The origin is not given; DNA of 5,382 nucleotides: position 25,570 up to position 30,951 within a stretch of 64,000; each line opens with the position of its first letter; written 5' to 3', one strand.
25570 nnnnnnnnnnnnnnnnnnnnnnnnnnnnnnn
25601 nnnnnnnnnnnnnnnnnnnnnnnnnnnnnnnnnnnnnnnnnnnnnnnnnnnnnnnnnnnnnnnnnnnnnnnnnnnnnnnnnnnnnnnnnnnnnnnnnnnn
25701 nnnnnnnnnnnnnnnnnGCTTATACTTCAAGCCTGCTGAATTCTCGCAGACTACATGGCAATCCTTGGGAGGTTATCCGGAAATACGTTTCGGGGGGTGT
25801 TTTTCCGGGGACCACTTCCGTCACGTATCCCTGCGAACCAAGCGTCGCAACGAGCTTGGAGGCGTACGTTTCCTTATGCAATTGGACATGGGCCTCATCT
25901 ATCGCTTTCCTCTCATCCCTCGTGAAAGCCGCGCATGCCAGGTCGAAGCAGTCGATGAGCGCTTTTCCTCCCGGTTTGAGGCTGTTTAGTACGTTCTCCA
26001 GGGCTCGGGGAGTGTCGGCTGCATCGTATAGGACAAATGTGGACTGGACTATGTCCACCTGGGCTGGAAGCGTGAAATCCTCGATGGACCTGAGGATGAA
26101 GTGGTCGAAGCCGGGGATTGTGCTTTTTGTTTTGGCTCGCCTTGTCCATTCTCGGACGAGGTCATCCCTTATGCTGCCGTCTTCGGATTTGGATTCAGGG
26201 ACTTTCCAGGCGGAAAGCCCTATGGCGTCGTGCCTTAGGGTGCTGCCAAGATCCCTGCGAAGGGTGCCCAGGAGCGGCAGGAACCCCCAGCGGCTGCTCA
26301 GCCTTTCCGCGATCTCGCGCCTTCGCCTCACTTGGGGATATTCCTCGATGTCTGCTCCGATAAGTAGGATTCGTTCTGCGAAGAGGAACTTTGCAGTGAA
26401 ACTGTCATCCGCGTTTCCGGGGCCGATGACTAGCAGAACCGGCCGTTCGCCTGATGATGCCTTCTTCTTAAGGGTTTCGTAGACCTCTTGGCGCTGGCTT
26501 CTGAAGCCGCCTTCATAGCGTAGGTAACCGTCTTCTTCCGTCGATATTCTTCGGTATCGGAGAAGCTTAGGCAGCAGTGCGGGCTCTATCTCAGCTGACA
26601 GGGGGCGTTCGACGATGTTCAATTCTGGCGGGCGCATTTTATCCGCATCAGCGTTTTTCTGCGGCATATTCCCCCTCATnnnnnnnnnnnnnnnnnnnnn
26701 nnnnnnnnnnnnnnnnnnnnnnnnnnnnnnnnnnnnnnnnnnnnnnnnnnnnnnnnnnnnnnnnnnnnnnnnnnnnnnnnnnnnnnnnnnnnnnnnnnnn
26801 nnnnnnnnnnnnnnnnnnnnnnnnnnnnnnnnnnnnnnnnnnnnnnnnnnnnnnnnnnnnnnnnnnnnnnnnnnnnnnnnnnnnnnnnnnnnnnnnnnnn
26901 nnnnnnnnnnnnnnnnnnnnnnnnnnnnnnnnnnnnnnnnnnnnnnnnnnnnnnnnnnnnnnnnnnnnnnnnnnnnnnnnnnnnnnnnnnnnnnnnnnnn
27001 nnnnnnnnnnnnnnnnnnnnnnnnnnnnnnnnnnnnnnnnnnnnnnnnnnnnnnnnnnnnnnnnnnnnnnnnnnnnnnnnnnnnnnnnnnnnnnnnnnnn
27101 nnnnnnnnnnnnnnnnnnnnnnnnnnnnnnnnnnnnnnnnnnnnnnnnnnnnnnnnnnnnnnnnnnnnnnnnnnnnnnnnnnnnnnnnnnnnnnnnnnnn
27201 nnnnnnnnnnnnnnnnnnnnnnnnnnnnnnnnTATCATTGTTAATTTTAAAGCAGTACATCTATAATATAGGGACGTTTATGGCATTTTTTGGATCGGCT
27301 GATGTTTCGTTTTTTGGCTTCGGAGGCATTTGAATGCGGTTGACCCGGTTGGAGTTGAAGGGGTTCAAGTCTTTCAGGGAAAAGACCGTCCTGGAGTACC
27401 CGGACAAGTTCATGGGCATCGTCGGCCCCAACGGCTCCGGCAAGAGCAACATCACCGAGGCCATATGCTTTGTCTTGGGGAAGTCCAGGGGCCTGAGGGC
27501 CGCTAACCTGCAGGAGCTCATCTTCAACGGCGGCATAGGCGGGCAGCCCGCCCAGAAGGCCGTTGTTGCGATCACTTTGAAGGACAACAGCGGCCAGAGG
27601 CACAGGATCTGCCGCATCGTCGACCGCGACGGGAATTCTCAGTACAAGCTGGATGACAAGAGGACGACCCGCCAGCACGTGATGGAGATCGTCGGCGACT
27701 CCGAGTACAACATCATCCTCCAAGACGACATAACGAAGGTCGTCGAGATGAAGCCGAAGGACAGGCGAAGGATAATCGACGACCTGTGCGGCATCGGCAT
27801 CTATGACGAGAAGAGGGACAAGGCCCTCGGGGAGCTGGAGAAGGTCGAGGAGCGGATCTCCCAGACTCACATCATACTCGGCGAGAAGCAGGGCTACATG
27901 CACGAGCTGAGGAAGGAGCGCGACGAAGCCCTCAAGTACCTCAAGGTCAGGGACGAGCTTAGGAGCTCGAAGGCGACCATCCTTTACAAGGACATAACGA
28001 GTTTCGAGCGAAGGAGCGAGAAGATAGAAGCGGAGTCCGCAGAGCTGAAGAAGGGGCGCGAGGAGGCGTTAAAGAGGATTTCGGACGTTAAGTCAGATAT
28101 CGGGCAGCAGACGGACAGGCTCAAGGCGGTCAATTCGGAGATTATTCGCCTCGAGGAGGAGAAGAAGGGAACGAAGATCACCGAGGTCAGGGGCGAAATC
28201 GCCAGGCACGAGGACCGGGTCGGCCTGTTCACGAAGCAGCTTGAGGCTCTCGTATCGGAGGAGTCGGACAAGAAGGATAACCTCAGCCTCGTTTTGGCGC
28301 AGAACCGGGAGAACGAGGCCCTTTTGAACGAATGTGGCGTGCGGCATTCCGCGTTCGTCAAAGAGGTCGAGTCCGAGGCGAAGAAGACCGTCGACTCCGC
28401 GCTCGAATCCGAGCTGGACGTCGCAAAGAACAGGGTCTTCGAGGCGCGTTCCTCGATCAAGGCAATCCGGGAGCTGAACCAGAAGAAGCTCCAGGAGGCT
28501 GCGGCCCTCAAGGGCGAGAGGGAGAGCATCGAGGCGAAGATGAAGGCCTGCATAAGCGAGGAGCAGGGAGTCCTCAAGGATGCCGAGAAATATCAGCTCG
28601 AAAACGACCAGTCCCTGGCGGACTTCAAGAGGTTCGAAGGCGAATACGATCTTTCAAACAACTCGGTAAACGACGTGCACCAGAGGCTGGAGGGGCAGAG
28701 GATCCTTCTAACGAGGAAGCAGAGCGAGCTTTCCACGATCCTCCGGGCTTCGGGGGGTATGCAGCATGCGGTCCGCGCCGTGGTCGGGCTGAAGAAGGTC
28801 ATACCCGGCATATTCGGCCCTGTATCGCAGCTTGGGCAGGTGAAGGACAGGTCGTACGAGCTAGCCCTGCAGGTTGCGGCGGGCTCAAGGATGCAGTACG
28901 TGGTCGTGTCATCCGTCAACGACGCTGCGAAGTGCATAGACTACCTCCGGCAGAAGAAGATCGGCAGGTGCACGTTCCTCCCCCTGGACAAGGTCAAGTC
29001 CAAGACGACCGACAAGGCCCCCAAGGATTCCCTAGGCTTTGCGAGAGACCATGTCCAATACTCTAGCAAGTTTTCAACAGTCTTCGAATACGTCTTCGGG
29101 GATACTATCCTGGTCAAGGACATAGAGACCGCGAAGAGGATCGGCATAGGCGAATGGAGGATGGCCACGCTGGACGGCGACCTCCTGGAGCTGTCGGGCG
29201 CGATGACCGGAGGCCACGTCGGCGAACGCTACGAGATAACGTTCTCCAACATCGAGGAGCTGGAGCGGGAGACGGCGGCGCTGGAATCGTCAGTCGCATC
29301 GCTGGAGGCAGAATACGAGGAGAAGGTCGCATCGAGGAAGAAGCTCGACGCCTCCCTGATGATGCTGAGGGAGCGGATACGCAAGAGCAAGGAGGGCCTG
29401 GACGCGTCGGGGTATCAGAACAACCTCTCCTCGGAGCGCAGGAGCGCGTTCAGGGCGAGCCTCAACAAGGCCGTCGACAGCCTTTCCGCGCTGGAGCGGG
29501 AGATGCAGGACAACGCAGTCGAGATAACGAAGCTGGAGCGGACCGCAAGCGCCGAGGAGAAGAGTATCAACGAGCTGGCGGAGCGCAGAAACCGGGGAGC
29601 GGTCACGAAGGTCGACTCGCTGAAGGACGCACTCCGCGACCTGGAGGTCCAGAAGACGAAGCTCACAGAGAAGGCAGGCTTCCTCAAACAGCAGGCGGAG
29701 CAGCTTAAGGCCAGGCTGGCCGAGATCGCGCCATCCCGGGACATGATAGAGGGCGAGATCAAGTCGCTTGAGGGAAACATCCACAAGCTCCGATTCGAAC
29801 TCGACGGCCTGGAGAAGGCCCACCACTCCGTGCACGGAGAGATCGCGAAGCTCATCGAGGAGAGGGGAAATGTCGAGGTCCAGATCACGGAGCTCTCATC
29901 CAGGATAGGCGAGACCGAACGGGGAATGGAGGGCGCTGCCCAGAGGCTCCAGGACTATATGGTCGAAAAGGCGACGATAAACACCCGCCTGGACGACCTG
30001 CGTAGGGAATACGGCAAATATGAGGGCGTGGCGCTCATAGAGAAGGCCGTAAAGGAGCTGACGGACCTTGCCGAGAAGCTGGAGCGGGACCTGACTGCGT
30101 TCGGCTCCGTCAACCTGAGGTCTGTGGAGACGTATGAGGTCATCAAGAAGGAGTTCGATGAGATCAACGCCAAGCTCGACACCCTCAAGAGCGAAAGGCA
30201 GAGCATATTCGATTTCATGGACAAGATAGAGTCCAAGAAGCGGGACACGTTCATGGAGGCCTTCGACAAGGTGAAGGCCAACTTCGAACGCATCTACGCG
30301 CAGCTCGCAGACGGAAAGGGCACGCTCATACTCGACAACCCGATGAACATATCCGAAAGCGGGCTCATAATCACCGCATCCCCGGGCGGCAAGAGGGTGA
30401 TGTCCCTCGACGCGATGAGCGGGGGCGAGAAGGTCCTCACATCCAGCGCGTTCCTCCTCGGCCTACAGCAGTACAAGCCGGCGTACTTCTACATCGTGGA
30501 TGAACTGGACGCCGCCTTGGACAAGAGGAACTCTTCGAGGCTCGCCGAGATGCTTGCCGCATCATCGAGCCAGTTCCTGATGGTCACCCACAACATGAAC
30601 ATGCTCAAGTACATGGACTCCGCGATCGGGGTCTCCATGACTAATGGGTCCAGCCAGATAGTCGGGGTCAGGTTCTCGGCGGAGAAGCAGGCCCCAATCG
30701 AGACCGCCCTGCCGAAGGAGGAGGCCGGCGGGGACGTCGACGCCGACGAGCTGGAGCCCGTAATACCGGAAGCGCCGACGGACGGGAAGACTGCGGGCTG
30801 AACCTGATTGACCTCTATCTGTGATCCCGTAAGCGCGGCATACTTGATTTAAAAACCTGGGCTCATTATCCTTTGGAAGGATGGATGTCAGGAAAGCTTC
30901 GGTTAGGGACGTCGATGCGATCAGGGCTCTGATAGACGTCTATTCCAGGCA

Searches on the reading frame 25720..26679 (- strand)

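Call 90: search_protein_families(library=pfam, proteins=[window:25720-26679:-], max_evalue=0.0001)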
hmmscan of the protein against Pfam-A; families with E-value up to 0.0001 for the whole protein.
window:25720-26679:- (319 aa): 1 family
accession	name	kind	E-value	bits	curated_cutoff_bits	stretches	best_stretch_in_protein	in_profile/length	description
PF08241.18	Methyltransf_11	-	3.4e-05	24.8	21.2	1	173-242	25-95/95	Methyltransferase domain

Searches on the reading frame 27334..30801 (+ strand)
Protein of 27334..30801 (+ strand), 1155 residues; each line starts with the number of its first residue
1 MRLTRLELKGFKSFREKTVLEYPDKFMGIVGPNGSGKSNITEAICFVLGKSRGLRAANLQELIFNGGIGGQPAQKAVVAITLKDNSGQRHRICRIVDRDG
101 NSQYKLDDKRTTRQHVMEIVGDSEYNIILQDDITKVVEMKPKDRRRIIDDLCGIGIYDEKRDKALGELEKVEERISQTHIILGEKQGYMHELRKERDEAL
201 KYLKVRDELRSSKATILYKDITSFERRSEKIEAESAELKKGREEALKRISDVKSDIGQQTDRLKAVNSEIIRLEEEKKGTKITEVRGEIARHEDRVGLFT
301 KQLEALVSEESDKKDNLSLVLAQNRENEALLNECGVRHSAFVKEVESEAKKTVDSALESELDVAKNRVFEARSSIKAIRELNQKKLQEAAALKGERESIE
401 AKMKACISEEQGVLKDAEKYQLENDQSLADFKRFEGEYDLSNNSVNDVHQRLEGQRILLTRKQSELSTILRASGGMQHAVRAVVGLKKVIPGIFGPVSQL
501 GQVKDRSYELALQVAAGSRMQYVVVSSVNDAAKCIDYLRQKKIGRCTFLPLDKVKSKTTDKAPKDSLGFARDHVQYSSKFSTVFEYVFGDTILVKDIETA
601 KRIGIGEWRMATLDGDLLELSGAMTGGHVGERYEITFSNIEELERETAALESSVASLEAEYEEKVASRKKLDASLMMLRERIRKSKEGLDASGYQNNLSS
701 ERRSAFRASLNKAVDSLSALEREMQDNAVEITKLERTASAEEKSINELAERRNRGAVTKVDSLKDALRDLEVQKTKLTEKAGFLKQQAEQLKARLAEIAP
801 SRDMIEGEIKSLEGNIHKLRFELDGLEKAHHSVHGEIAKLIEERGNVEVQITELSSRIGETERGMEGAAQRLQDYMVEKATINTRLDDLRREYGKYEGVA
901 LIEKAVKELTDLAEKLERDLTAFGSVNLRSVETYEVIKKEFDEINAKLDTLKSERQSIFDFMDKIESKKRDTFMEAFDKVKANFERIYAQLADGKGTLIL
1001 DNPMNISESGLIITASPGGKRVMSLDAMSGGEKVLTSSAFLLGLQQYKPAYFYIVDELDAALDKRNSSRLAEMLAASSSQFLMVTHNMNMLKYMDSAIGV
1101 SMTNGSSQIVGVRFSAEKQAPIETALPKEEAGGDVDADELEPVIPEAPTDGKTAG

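Call 91: search_protein_families(library=pfam, proteins=[window:27334-30801:+], max_evalue=0.0001)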
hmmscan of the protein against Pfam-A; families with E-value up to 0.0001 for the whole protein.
window:27334-30801:+ (1155 aa): 5 families
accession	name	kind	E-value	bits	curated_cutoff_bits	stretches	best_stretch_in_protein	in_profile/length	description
PF02463.25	SMC_N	-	6.2e-56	189.7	40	1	3-1105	2-217/220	RecF/RecN/SMC N terminal domain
PF06470.18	SMC_hinge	-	1.2e-33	116.4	22.5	1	491-603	2-115/116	SMC proteins Flexible Hinge Domain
PF13476.12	AAA_23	-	4.7e-13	50.7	27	1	5-261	1-198/201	AAA domain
PF13304.12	AAA_21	-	8.7e-11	42.9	27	1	26-91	1-73/304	AAA domain, putative AbiEii toxin, Type IV TA system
PF13175.12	AAA_15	-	2e-09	38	32.1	1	1-364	1-279/374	AAA ATPase domain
